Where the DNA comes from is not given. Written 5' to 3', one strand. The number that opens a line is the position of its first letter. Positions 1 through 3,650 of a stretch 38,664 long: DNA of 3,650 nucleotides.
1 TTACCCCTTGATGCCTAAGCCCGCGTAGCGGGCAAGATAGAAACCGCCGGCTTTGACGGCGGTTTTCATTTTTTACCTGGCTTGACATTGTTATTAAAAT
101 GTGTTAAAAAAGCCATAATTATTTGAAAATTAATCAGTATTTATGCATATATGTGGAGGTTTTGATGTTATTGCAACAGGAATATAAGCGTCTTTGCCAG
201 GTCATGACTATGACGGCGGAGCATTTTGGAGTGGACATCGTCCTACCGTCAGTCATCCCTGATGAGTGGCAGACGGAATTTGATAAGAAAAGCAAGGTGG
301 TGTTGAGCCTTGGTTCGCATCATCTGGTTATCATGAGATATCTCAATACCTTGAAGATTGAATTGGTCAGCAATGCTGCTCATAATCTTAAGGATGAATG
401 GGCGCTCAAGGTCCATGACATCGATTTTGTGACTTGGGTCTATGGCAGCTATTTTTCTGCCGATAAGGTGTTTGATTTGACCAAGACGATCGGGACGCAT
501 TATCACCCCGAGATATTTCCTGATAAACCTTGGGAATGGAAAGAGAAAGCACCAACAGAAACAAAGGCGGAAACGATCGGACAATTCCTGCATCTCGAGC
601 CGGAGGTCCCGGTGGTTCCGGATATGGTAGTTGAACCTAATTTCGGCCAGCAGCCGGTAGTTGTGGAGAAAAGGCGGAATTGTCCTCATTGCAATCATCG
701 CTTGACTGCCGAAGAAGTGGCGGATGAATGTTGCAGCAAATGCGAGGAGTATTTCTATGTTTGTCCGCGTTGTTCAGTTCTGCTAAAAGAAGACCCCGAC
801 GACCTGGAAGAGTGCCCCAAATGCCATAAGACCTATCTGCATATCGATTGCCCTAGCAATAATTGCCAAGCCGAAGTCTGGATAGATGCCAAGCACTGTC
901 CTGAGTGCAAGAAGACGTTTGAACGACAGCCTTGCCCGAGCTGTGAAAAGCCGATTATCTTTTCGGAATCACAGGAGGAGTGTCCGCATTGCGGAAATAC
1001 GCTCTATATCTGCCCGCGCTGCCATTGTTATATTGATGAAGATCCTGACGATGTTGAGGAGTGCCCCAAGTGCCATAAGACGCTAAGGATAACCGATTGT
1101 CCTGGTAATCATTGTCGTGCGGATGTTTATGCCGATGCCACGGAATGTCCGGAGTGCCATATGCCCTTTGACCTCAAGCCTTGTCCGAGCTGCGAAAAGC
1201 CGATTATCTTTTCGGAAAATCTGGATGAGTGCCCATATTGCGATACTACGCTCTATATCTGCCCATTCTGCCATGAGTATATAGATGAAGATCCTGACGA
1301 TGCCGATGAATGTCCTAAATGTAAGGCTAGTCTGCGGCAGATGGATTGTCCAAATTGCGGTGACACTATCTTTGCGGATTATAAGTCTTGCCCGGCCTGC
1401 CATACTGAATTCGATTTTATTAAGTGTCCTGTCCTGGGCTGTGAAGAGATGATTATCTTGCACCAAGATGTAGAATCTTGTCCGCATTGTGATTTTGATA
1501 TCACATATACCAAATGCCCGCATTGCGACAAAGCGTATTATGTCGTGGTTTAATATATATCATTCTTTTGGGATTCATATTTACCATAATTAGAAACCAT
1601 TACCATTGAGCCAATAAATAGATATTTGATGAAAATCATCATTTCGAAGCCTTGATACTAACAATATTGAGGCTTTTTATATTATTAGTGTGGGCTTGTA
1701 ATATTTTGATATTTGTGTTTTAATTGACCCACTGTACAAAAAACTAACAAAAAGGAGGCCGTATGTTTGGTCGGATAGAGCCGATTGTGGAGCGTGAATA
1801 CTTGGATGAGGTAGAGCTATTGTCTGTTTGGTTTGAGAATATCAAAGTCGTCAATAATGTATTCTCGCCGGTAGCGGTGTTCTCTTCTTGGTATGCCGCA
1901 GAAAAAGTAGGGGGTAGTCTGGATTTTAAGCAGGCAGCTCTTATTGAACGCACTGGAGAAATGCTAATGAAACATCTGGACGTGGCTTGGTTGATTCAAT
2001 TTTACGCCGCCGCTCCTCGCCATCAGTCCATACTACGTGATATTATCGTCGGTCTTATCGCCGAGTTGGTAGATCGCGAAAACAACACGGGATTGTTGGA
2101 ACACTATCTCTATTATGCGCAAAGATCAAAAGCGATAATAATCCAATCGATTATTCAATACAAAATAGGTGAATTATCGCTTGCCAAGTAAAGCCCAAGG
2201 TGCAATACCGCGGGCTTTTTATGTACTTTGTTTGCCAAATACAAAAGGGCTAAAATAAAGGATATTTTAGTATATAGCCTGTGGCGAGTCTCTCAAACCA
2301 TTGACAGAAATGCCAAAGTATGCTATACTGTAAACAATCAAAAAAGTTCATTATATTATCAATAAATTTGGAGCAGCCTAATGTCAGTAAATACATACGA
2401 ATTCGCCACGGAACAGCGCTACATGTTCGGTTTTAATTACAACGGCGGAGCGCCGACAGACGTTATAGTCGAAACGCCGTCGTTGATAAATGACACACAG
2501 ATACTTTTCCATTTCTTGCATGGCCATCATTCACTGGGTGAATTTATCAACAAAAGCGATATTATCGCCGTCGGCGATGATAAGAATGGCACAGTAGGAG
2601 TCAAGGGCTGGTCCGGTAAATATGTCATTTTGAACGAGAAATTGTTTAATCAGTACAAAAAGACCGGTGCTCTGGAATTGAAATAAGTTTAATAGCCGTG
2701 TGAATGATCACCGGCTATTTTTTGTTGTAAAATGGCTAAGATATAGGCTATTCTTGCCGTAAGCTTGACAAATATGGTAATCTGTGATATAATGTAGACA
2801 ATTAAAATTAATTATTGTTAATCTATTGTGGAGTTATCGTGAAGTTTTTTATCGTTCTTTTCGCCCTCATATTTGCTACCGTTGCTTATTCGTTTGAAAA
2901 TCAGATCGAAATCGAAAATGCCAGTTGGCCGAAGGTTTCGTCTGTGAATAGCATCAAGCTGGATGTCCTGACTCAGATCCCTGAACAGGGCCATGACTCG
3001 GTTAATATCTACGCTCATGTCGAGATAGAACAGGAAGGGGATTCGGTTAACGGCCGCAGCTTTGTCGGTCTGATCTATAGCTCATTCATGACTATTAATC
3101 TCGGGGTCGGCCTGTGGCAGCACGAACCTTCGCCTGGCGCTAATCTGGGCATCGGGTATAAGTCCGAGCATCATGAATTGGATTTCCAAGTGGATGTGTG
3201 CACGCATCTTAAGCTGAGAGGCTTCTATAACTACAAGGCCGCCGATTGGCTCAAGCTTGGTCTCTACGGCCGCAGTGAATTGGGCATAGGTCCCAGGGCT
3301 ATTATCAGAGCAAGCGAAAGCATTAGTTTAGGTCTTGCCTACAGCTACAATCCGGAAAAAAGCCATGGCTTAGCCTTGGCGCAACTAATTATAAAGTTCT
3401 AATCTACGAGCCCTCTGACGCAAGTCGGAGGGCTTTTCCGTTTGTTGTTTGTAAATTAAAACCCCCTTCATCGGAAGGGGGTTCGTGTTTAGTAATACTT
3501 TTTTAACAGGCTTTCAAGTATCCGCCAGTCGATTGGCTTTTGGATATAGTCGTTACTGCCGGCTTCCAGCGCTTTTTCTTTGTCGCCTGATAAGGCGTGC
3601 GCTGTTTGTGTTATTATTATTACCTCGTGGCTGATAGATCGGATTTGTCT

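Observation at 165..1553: Protein made almost entirely of zinc ribbons, generated by three tandem 249-nt duplications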

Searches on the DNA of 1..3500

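Call 84: search_rna_families(source=window, start=1, end=3500, threshold=evalue, max_evalue=1)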
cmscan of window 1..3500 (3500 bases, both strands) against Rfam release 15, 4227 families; matches with E-value up to 1: 0.
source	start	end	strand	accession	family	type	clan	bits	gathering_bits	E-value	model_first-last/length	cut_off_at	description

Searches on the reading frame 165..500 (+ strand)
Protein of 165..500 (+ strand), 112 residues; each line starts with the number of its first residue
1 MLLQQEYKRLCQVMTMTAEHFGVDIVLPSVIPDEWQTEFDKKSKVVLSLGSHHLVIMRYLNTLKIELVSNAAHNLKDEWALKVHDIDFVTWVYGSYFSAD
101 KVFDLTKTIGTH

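Call 35: search_protein_representatives(alignment_id=A3)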
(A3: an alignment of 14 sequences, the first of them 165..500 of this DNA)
Query: 14 sequences, 115 profile positions. Proteins with E-value up to 0.001 (for the whole library): 15; up to 1e-10: 11; up to 1e-30: 2. The best 15 are listed.
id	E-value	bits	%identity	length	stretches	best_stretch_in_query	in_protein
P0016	7.3e-35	135.6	-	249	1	2-114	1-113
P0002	3.7e-32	126.9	-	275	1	1-113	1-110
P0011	1.9e-30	121.4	-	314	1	2-114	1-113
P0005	3.5e-30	120.5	-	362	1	1-114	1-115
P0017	2.2e-28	114.7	-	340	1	2-115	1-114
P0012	2.6e-24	101.6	-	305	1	2-115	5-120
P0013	2.2e-20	88.9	-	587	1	2-113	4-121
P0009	6.4e-20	87.4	-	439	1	2-114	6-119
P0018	2.4e-17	79.1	-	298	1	2-101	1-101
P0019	2.3e-16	76.0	-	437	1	2-112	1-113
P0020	6.9e-15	71.2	-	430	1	7-111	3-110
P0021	8.2e-07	45.2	-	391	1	3-96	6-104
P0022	5.1e-06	42.6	-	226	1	9-111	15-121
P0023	2.6e-04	37.1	-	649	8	26-80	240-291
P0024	2.7e-04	37.1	-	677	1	10-101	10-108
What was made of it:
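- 165..488 (+): N-terminal alpha/beta domain (aa 1-108, order a-a-b-b-b-a-b-b). It is the signature of the family and has no known fold relative. The profile search finds only 15 clusters in 1.84e9 representatives (call 35).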

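Call 45: predict_structure(alignment_id=A4)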
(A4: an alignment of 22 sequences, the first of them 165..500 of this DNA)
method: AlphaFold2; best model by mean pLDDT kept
length: 112 residues; sequences in the alignment: 22
mean_pLDDT: 94.1   pTM: 0.86
mean pLDDT of the five models: 94.1, 93.7, 93.2, 93.2, 92.5
residues with pLDDT >= 90: 105; 70-90: 2; 50-70: 2; < 50: 3
segments of 3 or more residues with pLDDT < 50: 110-112
pLDDT, mean of each block of 10 residues (from residue 1): 95 98 95 97 97 97 97 98 96 95 83 35
secondary structure, 60 per line:
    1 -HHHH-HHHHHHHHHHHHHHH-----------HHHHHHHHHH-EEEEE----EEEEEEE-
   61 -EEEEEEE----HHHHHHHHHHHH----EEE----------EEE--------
elements in order: H2-5 H7-21 H33-42 E44-48 E53-59 E62-68 H73-84 E89-91 E102-104
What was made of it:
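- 165..488 (+): AF2 pLDDT is 94 (call 45).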

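Call 56: search_protein_families(library=pfam, proteins=[P0022], max_evalue=0.01)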
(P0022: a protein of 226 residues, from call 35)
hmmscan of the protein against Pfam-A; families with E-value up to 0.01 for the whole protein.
P0022 (226 aa): 1 family
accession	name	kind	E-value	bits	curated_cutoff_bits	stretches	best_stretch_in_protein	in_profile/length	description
PF08651.15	DASH_Duo1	-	0.0092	16.2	25.4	0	17-42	48-73/74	DASH complex subunit Duo1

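Call 77: search_solved_structures(query=A4, max_evalue=10)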
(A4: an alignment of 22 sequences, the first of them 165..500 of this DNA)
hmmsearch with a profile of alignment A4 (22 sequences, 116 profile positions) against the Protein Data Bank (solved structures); distinct sequences matched with E-value up to 10: 9.
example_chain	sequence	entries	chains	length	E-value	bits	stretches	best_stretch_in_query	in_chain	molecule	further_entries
9lv4_A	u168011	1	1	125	0.21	14.8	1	2-43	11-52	Minibinder tw1102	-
8z92_E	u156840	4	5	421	0.51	13.5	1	14-103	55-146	TIR domain-containing protein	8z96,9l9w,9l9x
8u7b_B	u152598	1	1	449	0.56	13.4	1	14-102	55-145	TIR domain-containing protein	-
8ifk_A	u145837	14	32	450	0.57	13.4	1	14-102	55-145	TIR domain-containing protein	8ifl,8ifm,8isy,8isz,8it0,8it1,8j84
7mxx_Z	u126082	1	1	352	1.2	12.3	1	6-32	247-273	Exonuclease 1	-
3qea_Z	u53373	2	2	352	1.2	12.3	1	6-32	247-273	Exonuclease 1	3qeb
3qe9_Y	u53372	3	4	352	1.2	12.3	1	6-32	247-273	Exonuclease 1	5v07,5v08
5v09_Z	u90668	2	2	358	1.2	12.3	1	6-32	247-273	Exonuclease 1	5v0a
5uzv_Z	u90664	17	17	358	1.2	12.3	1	6-32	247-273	Exonuclease 1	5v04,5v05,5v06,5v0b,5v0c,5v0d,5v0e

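Call 86: fold_search(model_id=the predicted structure, library=pdb)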
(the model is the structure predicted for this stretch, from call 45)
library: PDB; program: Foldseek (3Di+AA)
matches with E <= 10: 856; with E <= 0.001: 0
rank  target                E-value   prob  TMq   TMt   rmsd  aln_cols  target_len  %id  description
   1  5haf_A                4.4e-02  0.47  0.29  0.13   6.9        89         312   10  Structure of Salmonella enterica effector protein SseL (released 2016-07-27)
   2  5ubw_B                9.1e-02  0.25  0.27  0.19   7.4        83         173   12  Structure of catalytic domain of Ssel (released 2017-12-27)
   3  8a98_k                1.2e-01  0.21  0.22  0.32   9.0        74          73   15  CRYO-EM STRUCTURE OF LEISHMANIA MAJOR 80S RIBOSOME : snoRNA MUTANT (released 2023-10-11)
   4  7yne_F                1.4e-01  0.20  0.30  0.27   9.8       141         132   11  Crystal structure of fragmin domain-1 (1-160) in complex with G-form actin (released 2022-10-26)
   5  8fru_k                1.6e-01  0.21  0.20  0.30   8.9        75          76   21  60S subunit of the Giardia lamblia 80S ribosome (released 2024-01-31)
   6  6i4g_G                1.7e-01  0.18  0.25  0.24   5.9        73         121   12  Crystal Structure of Plasmodium falciparum actin I (H74Q) in the Mg-K-ATP state (released 2019-06-26)
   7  5ubw_A                1.9e-01  0.15  0.28  0.20  12.7       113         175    6  Structure of catalytic domain of Ssel (released 2017-12-27)
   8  8ove_Bp               2.3e-01  0.15  0.20  0.31   9.5        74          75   12  CRYO-EM STRUCTURE OF TRYPANOSOMA BRUCEI PROCYCLIC FORM 80S RIBOSOME : TB11CS6H1 snoRNA mutant (released 2023-11-29)
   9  5t2a_n                2.9e-01  0.21  0.22  0.31   7.2        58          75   17  CryoEM structure of the Leishmania donovani 80S ribosome at 2.9 Angstrom resolution (released 2017-01-25)
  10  9e6q_Ae               2.9e-01  0.15  0.19  0.28   8.3        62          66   10  Cryo-EM structure of the Pyrobaculum calidifontis 50S ribosomal subunit in complex with Dri (released 2024-11-20)
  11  2xf1                  2.9e-01  0.10  0.24  0.23  11.9       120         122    8  Crystal structure of Plasmodium falciparum actin depolymerization factor 1 (released 2011-06-15)
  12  1sap                  3.1e-01  0.09  0.16  0.24  10.2        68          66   16  HYPERTHERMOPHILE PROTEIN, RELAXATION MATRIX REFINEMENT STRUCTURE (released 1995-09-15)
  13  9bh5_Ck               3.6e-01  0.20  0.24  0.36  10.2        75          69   13  High-resolution C. elegans 80S ribosome structure - class 1 (released 2024-09-04)
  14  6az3_k                3.6e-01  0.13  0.20  0.28   9.2        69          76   16  Cryo-EM structure of of the large subunit of Leishmania ribosome bound to paromomycin (released 2017-12-06)
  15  2qet                  3.6e-01  0.10  0.25  0.13  12.9       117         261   10  Structure of the mutant S211A of the ribosome inactivating protein PDL4 from P. dioica in complex with adenine (released 2008-02-26)
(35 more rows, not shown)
